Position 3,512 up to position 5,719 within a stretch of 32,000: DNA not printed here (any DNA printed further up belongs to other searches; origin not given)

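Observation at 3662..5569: Orphan 635-aa protein: unknown ~430-aa domain fused to a third PhoU-superfamily module in the window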

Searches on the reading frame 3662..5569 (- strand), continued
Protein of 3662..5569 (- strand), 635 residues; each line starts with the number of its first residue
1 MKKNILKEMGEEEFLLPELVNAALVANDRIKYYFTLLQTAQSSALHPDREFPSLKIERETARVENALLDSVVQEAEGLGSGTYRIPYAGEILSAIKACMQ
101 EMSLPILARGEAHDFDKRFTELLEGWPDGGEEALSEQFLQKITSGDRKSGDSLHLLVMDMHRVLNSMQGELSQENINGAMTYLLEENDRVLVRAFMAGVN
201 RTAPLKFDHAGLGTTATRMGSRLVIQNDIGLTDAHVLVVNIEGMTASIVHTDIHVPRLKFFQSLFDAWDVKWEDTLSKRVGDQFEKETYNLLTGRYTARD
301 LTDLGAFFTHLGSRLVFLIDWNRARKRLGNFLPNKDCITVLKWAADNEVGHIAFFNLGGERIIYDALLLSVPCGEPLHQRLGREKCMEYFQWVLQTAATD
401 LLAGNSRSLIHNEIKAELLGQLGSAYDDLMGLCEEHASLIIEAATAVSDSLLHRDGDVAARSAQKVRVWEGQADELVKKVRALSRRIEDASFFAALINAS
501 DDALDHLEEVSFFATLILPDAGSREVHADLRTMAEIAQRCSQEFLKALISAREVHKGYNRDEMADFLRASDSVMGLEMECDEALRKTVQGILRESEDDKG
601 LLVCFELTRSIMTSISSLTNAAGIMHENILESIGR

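Call 32: find_related_loci(query=A1, collection=genome_contigs, flank=8000)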
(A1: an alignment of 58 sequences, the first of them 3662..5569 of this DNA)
Query A1 (635 aa) in genome_contigs; peptide patterns used: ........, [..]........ (x = any residue, [..] = any of these).
600 stretches matched a pattern (row limit reached: there are more); 571 encode a relative of the query (tblastn E <= 1e-3); the best 80 are kept; 79 distinct loci.
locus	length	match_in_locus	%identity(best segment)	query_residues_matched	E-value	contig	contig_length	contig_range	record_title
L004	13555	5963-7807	84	20-635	0e+0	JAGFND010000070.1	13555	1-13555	MAG: Candidatus Methanoperedens sp. isolate Fe_173 PPOFJMJL_70, whole genome shotgun sequence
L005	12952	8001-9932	60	2-635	0e+0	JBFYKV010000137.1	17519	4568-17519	MAG: Methanoregulaceae archaeon isolate PPR_0018 PPR_0018.fa_k121_450799, whole genome shotgun sequence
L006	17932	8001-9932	57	2-635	0e+0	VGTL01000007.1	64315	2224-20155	MAG: Methanobacteriota archaeon isolate M_DeepCast_200m_m1_298 M_DeepCast_200m_m1_298_Ga0194113_10000276, whole genome s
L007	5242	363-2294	55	2-635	0e+0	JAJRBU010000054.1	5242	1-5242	MAG: Methanoregulaceae archaeon isolate OWC_0046 OWC_0046_k121_9994069, whole genome shotgun sequence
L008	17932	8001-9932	57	2-635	0e+0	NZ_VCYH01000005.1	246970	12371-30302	Methanoculleus frigidifontis strain FWC-SCC1 FWC-SCC1-contig05, whole genome shotgun sequence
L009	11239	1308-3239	55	2-635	0e+0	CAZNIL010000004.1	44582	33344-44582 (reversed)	MAG TPA_asm: uncultured Methanoregula sp. isolate SRP178699_co1_429 genome assembly, contig: NODE_757_length_44582_cov_5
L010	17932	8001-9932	54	2-635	0e+0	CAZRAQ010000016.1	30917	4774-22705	MAG TPA_asm: uncultured Methanoregula sp. isolate SRP090828_co4_48 genome assembly, contig: NODE_311_length_30917_cov_11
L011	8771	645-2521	75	1-635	0e+0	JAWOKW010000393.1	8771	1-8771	MAG: Candidatus Methanoperedens sp. isolate bin_184_1 c_000005678064, whole genome shotgun sequence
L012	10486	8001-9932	55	2-635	0e+0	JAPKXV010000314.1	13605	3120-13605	MAG: Methanoregula sp. isolate LacPavin_0419_WC90_MAG_52_8 LacPavin_0419_WC90_scaffold_517230, whole genome shotgun sequ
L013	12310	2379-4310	55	2-635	0e+0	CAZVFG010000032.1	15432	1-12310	MAG TPA_asm: uncultured Methanoregula sp. isolate binchicken_co103_154 genome assembly, contig: NODE_3883_length_15432_c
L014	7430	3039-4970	55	2-635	0e+0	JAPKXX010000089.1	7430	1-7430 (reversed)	MAG: Methanoregula sp. isolate LacPavin_0920_SED4_MAG_52_19 LacPavin_0920_SED4_scaffold_60616, whole genome shotgun sequ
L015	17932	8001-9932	55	2-635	0e+0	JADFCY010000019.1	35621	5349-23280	MAG: Methanolinea sp. isolate QR_Bin.1 NODE_19_length_35621_cov_47.1951, whole genome shotgun sequence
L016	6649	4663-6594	53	2-635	0e+0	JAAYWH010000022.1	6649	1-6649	MAG: Methanomicrobiales archaeon isolate AS4DglBPLU_14 4062_AS4D, whole genome shotgun sequence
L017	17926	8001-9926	53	2-633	0e+0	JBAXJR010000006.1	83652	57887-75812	MAG: Methanomicrobiales archaeon isolate ELA380 MAG380_6, whole genome shotgun sequence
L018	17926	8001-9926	53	2-633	0e+0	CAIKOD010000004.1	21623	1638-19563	MAG: uncultured Methanomicrobiales archaeon isolate AlinenSediments_bin-0030 genome assembly, contig: bin-0030:004/186,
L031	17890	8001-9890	49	19-631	0e+0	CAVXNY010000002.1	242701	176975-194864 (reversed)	MAG: uncultured Methanosarcinaceae archaeon isolate MFD01828.bin.2.33 genome assembly, contig: contig_20208, whole genom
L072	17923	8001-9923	42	2-634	5e-142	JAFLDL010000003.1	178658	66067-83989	MAG: Candidatus Accumulibacter necessarius isolate UW12-POB gnl_X_NEBHPJKH_3, whole genome shotgun sequence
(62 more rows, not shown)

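Call 55: search_protein_families(library=pfam, proteins=[L072:701-1537:-, L072:1510-2400:-, L072:2404-3375:-, L072:3356-4447:-, L072:4497-5372:-, L072:5573-7222:+, L072:6672-7835:+, L072:9944-11605:+, L072:11621-12205:+, L072:12935-15610:+], max_evalue=0.00001)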
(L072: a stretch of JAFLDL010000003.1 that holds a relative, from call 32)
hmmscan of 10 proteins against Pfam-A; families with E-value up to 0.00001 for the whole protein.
L072:701-1537:- (278 aa): 1 family
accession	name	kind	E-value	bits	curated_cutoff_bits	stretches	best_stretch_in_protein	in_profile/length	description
PF00005.33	ABC_tran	-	7.8e-23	82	25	1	47-199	1-134/137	ABC transporter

L072:1510-2400:- (296 aa): 1 family
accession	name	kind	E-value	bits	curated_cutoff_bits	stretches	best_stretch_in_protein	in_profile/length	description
PF00528.27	BPD_transp_1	-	4.2e-21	75.9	26.4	1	92-287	2-175/184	Binding-protein-dependent transport system inner membrane component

L072:2404-3375:- (323 aa): 1 family
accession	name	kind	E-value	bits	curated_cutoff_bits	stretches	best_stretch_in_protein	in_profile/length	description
PF00528.27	BPD_transp_1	-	4.5e-24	85.6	26.4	1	121-322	2-184/184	Binding-protein-dependent transport system inner membrane component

L072:3356-4447:- (363 aa): 1 family
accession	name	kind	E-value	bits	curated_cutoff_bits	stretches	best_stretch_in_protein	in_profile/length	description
PF01895.24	PhoU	-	1.7e-24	86.4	23.5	2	131-213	1-88/89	PhoU domain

L072:4497-5372:- (291 aa): 4 families
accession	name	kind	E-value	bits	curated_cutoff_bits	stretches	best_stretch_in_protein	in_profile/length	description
PF12849.12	PBP_like_2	-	1.6e-45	156.4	27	1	19-271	2-266/267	PBP superfamily domain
PF12727.12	PBP_like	-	2.6e-09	37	27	1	46-220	2-161/193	PBP superfamily domain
PF13531.11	SBP_bac_11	-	1.6e-08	35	25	1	36-282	8-226/227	Bacterial extracellular solute-binding protein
PF01547.30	SBP_bac_1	-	4.3e-08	34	26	1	37-274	4-306/307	Bacterial extracellular solute-binding protein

L072:5573-7222:+ (549 aa): 3 families
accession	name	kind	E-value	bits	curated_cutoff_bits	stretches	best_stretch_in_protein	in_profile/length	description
PF02518.31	HATPase_c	-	4.6e-21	75.8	26.4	1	435-537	2-105/111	Histidine kinase-, DNA gyrase B-, and HSP90-like ATPase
PF05231.19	MASE1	-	1.7e-14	54.1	29.8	1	51-309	20-298/299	MASE1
PF00512.31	HisKA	-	3.2e-10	40.4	26.9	1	326-390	3-63/66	His Kinase A (phospho-acceptor) domain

L072:6672-7835:+ (387 aa): 3 families
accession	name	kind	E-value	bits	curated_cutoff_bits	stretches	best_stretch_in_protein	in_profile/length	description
PF00072.30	Response_reg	-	5.2e-28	97.9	30.2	1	188-298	1-111/111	Response regulator receiver domain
PF00196.25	GerE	-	1.9e-19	69.5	23.5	1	322-377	1-56/57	Bacterial regulatory proteins, luxR family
PF08281.18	Sigma70_r4_2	-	1.9e-07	31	25.7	1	319-366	6-54/54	Sigma-70, region 4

L072:9944-11605:+ (553 aa): 2 families
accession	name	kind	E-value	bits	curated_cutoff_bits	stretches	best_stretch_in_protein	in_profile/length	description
PF01326.24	PPDK_N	-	9e-35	120.9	27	1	70-294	76-214/328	Pyruvate phosphate dikinase, AMP/ATP-binding domain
PF00391.29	PEP-utilizers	-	4.5e-19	68.3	23.1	1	429-510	3-72/72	PEP-utilising enzyme, mobile domain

L072:11621-12205:+ (194 aa): 0 families

L072:12935-15610:+ (891 aa): 0 families
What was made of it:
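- Accumulibacter the pair sits beside a histidine kinase/response regulator pair and pstSCAB-phoU (call 55).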

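Call 65: search_protein_families(library=pfam, proteins=[L013:4298-7273:+, L012:5469-7151:+, L012:3991-5478:+, L012:7028-7651:+, L017:11776-13674:+, L031:6686-7615:+], max_evalue=0.0001)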
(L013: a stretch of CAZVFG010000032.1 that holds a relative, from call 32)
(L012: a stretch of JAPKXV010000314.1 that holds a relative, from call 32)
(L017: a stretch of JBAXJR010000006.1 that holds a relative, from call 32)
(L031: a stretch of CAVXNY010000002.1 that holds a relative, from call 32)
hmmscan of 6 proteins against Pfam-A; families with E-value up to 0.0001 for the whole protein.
L013:4298-7273:+ (992 aa): 4 families
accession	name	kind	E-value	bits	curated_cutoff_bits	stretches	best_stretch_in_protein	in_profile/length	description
PF01326.24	PPDK_N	-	1.6e-37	129.9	27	2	71-299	74-216/328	Pyruvate phosphate dikinase, AMP/ATP-binding domain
PF01593.30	Amino_oxidase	-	3.8e-21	76.3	19.8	1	559-907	7-364/443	Flavin containing amine oxidoreductase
PF00391.29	PEP-utilizers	-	2.3e-18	66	23.1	1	430-510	4-72/72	PEP-utilising enzyme, mobile domain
PF13450.12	NAD_binding_8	-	1.3e-06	29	21.9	1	558-613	11-67/68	NAD(P)-binding Rossmann-like domain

L012:5469-7151:+ (561 aa): 3 families
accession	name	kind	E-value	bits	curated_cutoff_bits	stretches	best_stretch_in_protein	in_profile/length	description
PF00205.28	TPP_enzyme_M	-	1e-55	187.6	30.4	1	195-329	1-136/137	Thiamine pyrophosphate enzyme, central domain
PF02775.26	TPP_enzyme_C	-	3.1e-54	183.3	21.9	1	387-532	2-150/151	Thiamine pyrophosphate enzyme, C-terminal TPP binding domain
PF02776.23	TPP_enzyme_N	-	7.7e-39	132.6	26.8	1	6-119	2-117/119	Thiamine pyrophosphate enzyme, N-terminal TPP binding domain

L012:3991-5478:+ (496 aa): 3 families
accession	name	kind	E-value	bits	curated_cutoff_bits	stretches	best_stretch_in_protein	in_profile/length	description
PF00682.25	HMGL-like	-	1.3e-74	251.3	29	1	8-264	1-260/260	HMGL-like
PF08502.15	LeuA_dimer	-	6e-36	123.7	24.9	1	360-492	2-131/131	LeuA allosteric (dimerisation) domain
PF22617.1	HCS_D2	-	5e-29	100.9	27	1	278-358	1-82/82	Homocitrate synthase post-HMGL domain-like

L012:7028-7651:+ (208 aa): 5 families
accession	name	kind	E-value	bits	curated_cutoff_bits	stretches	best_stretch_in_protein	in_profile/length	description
PF22629.2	ACT_AHAS_ss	-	3.5e-30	104.4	27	1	47-114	1-67/67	AHAS small subunit-like ACT domain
PF10369.15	ALS_ss_C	-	1.1e-29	102.7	23.2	1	126-200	1-74/74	Small subunit of acetolactate synthase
PF01842.31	ACT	-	5.3e-18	64.9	27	1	45-110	1-65/66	ACT domain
PF13710.12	ACT_5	-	4.8e-17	62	27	1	54-115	2-62/62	ACT domain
PF13291.12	ACT_4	-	1.9e-07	32.1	27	1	46-115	8-78/80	ACT domain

L017:11776-13674:+ (633 aa): 3 families
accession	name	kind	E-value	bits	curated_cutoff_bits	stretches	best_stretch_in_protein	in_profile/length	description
PF08308.17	PEGA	-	7.1e-89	292.2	20.8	7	450-521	2-69/71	PEGA domain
PF13620.12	CarboxypepD_reg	-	3.2e-19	69.5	32.3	0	330-369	41-81/82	Carboxypeptidase regulatory-like domain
PF13715.12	CarbopepD_reg_2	-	1.7e-09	38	32.2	0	558-596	40-78/88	CarboxypepD_reg-like domain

L031:6686-7615:+ (310 aa): 3 families
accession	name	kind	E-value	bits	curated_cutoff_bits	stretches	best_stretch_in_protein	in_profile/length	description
PF12849.12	PBP_like_2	-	9.6e-45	153.8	27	1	55-294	5-266/267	PBP superfamily domain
PF12727.12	PBP_like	-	1.7e-07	31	27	1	79-242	2-158/193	PBP superfamily domain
PF13531.11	SBP_bac_11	-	3.1e-07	30.8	25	1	78-305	17-226/227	Bacterial extracellular solute-binding protein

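Call 68: list_cluster_members(proteins=[P0149, P0171, P0181, P0245, P0222, P0121])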
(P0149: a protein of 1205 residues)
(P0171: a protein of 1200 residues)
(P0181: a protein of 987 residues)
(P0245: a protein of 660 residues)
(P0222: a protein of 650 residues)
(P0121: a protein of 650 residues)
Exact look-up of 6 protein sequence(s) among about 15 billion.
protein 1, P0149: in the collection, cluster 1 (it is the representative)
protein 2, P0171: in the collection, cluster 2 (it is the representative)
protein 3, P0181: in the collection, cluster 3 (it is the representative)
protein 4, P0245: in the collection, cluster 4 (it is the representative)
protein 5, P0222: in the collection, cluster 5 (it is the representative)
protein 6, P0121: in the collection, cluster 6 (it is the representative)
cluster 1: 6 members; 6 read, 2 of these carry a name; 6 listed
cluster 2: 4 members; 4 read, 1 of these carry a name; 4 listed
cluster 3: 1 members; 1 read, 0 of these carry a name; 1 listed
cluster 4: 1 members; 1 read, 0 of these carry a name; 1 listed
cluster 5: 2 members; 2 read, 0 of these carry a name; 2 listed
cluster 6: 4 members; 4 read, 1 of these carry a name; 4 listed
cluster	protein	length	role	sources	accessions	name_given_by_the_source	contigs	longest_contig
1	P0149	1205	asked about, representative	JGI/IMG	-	-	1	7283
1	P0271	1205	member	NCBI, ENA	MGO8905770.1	MAG: DUF47 family protein [Solirubrobacteraceae bacterium]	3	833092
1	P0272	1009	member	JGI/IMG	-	pyruvate,orthophosphate dikinase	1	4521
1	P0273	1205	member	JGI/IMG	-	-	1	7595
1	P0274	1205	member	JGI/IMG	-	-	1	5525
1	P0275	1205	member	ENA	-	-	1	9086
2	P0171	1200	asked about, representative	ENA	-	-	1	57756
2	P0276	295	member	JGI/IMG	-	pyruvate,orthophosphate dikinase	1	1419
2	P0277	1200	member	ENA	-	-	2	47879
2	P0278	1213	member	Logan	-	-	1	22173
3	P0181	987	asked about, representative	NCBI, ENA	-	-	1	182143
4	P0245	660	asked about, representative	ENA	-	-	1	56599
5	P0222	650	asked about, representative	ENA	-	-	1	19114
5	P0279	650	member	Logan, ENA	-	-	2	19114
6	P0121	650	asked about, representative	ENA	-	-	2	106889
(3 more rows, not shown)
